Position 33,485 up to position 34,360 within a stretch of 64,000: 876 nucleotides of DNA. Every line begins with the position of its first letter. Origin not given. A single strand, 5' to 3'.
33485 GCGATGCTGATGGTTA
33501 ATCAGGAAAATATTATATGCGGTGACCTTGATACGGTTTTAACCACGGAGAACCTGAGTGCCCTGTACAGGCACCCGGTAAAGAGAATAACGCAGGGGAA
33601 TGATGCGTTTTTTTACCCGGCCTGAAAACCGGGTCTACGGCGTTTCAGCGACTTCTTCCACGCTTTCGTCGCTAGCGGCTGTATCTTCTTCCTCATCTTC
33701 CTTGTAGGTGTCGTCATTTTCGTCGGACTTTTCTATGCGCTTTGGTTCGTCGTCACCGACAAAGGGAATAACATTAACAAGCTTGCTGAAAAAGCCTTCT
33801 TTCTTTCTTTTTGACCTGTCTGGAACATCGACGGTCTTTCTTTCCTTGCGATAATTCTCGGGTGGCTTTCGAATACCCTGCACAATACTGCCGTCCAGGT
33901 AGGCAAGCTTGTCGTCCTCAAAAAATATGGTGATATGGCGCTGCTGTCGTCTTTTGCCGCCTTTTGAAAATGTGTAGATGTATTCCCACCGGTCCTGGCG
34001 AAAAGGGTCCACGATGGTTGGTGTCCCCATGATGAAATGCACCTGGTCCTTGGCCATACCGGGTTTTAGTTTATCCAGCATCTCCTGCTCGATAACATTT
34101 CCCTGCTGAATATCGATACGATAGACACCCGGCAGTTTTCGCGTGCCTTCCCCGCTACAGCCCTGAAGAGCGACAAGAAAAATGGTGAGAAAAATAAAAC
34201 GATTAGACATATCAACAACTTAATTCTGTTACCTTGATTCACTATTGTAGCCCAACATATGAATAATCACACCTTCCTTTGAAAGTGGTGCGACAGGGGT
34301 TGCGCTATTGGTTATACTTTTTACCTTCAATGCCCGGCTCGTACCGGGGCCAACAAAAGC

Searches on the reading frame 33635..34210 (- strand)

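Call 34: search_protein_families(library=pfam, proteins=[window:33635-34210:-], max_evalue=0.00001)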
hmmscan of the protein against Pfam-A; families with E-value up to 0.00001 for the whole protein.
window:33635-34210:- (191 aa): 1 family
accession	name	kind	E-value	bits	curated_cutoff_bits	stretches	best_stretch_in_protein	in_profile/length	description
PF04355.18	BamE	-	2.6e-26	91.7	23.2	1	37-103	1-67/71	Outer membrane protein assembly factor BamE domain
